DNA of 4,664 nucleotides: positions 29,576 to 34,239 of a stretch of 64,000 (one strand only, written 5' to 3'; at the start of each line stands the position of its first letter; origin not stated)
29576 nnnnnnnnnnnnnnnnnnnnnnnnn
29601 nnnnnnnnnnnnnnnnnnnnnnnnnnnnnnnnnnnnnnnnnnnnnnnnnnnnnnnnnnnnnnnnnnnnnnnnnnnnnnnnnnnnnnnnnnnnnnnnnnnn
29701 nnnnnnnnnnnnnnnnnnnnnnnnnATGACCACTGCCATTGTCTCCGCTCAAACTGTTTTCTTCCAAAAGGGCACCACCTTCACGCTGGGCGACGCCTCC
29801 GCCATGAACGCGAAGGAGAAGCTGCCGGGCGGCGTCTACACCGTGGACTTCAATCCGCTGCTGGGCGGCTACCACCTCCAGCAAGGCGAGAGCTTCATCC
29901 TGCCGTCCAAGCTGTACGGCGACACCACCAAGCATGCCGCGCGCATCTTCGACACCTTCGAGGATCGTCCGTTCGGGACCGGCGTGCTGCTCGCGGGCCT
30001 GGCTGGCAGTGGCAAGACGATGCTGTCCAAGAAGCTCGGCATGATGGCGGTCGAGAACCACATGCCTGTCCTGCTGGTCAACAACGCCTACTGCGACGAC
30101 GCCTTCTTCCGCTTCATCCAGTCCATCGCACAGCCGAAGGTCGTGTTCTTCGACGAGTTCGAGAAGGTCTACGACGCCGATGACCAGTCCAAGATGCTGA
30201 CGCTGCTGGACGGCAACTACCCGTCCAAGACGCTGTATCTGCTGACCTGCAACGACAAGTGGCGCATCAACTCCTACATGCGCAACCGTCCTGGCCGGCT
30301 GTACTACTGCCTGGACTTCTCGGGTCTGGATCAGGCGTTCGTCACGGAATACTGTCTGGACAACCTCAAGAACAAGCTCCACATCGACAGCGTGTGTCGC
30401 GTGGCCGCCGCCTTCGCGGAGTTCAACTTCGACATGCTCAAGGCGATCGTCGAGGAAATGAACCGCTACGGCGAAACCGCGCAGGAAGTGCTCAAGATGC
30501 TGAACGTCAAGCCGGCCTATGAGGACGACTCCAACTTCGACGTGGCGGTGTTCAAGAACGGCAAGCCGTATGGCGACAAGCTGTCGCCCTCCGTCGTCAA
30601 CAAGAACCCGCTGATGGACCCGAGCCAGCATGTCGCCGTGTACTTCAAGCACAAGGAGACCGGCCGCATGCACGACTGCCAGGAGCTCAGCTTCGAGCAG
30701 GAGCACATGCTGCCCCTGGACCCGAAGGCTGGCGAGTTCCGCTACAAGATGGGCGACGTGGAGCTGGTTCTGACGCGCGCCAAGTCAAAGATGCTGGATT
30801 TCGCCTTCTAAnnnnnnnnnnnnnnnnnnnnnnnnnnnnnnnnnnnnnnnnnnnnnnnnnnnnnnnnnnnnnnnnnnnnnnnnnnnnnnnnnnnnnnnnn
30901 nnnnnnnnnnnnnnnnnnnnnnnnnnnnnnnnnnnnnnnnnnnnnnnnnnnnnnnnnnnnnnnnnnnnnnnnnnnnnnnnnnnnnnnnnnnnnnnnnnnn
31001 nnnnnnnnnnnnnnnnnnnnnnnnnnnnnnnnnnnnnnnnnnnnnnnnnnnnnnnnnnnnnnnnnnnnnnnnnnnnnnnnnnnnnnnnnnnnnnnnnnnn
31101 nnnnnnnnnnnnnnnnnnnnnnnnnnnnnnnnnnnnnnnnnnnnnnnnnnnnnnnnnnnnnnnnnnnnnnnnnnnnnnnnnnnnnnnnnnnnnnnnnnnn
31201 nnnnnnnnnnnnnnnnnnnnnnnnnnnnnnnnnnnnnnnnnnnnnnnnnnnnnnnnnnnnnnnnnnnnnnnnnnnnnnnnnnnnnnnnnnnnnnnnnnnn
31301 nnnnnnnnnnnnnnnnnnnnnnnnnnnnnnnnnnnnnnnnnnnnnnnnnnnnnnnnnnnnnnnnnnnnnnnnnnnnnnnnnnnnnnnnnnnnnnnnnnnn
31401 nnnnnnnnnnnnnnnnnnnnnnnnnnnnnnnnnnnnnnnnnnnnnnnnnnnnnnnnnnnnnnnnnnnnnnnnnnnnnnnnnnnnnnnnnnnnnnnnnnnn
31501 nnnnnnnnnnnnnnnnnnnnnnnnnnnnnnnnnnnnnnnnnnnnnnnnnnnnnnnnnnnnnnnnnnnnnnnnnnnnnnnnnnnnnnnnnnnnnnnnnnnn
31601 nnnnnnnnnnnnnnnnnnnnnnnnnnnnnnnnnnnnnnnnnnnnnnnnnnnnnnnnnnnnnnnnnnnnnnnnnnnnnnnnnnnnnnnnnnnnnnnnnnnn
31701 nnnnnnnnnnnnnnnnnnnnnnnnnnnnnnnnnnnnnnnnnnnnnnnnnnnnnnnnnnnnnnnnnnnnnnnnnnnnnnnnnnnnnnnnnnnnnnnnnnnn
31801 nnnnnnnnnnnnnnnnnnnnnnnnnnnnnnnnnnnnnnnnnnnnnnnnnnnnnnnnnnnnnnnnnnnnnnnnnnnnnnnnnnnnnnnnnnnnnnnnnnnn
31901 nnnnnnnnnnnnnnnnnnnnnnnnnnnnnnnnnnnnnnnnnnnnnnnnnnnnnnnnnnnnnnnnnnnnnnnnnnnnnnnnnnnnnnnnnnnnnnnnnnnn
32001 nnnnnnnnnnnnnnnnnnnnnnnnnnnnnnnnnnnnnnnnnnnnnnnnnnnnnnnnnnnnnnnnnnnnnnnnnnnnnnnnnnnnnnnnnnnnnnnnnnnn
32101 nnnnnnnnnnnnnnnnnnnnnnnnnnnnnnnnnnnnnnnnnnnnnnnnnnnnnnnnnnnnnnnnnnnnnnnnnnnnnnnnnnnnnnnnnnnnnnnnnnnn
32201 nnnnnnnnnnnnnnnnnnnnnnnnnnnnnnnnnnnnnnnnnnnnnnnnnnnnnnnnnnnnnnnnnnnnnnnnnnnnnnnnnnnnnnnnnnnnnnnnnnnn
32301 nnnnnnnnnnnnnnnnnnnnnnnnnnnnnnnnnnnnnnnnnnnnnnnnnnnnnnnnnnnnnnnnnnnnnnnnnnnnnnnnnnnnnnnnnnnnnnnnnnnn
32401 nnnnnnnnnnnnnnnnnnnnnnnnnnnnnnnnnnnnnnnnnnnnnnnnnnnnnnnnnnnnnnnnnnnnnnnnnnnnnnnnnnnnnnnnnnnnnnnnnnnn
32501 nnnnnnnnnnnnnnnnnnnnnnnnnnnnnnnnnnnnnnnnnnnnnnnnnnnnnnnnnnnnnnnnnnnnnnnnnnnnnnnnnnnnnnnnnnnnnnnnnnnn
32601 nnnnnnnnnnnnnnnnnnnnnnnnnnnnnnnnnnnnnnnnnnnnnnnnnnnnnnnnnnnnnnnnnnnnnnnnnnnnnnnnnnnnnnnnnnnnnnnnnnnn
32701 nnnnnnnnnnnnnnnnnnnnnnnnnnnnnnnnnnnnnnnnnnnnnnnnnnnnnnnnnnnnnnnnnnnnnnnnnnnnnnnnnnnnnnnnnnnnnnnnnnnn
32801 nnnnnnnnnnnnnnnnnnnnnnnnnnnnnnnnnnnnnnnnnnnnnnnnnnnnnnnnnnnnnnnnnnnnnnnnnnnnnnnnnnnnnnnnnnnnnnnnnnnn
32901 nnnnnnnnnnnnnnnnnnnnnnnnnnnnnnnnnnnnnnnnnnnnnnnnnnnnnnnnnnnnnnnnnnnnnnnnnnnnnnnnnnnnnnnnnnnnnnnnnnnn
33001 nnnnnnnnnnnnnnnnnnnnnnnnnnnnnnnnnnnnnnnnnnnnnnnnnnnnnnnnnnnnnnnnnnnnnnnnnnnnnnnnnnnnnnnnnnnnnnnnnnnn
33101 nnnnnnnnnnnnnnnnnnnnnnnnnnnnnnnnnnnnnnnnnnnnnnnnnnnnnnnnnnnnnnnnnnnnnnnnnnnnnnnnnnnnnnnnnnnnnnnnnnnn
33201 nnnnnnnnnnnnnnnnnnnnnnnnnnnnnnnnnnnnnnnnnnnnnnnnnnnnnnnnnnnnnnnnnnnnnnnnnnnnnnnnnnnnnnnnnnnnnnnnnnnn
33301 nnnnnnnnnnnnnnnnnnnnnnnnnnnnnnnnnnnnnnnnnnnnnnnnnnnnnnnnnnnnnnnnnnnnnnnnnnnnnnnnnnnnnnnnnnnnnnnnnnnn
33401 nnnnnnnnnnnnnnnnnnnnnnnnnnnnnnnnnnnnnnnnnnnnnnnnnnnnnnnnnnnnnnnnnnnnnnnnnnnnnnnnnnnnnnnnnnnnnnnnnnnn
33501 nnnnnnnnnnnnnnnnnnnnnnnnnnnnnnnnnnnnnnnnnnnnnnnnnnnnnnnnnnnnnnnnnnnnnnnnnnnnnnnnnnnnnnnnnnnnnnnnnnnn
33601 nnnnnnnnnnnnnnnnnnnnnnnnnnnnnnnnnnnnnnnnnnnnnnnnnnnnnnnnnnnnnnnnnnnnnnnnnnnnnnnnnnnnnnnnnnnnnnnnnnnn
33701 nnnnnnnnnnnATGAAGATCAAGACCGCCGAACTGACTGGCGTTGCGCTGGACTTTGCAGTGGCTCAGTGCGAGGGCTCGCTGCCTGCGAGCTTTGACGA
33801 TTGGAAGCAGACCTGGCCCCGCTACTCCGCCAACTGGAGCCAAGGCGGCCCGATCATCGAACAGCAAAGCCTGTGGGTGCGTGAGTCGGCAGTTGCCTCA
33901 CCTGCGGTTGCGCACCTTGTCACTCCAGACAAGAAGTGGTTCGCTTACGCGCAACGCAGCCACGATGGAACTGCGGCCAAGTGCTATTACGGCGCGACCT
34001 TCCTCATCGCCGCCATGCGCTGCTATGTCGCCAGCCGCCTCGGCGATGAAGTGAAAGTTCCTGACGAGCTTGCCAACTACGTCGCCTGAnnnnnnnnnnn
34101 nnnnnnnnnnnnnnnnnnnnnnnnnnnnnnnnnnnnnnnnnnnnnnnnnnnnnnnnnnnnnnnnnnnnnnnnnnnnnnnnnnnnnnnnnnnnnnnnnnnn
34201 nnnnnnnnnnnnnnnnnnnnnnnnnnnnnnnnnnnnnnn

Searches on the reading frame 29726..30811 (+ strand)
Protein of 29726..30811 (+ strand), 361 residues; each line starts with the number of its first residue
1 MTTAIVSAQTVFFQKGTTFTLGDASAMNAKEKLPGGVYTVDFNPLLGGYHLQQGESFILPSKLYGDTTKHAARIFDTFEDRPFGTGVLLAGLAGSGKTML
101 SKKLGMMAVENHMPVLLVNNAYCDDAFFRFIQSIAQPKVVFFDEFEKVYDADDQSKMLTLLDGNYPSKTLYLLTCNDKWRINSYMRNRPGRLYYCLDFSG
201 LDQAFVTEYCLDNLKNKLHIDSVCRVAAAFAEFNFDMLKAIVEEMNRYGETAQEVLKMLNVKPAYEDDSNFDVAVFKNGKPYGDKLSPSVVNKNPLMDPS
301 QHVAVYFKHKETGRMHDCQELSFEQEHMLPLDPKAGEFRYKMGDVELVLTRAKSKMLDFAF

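Call 97: search_protein_families(library=pfam, max_evalue=0.01, proteins=[window:29726-30811:+])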
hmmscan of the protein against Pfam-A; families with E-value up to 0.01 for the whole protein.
window:29726-30811:+ (361 aa): 7 families
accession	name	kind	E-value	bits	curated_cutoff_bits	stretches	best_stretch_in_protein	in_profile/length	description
PF00004.35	AAA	-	2.2e-06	28.6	21.2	1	87-191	1-122/131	ATPase family associated with various cellular activities (AAA)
PF05729.18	NACHT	-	0.0001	22.6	26.7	0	87-113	3-29/167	NACHT domain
PF25199.1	nSTAND_NTPase5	-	0.00073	19.8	34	1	80-177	37-134/145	Novel STAND NTPase 5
PF00910.28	RNA_helicase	-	0.0032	18.4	21.5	1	87-156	1-70/105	RNA helicase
PF14532.12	Sigma54_activ_2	-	0.0033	18.1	25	1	86-175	23-107/138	Sigma-54 interaction domain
PF13191.12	AAA_16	-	0.0059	17.6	32.6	0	76-115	14-55/167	AAA ATPase domain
PF20720.3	nSTAND3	-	0.0084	16.3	27.2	0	87-145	20-74/155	Novel STAND NTPase 3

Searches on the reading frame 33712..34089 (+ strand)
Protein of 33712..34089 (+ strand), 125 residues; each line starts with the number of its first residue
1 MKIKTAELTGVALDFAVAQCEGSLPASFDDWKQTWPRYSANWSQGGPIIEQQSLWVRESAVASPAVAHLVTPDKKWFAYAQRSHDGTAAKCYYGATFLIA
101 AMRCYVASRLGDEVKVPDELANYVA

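Call 97: search_protein_families(library=pfam, max_evalue=0.01, proteins=[window:33712-34089:+])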
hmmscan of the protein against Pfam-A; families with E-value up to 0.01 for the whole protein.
window:33712-34089:+ (125 aa): 1 family
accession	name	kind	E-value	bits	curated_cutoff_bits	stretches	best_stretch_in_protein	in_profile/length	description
PF10765.14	Phage_P22_NinX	-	4.2e-13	50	22.6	1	4-109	1-114/114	Bacteriophage P22, NinX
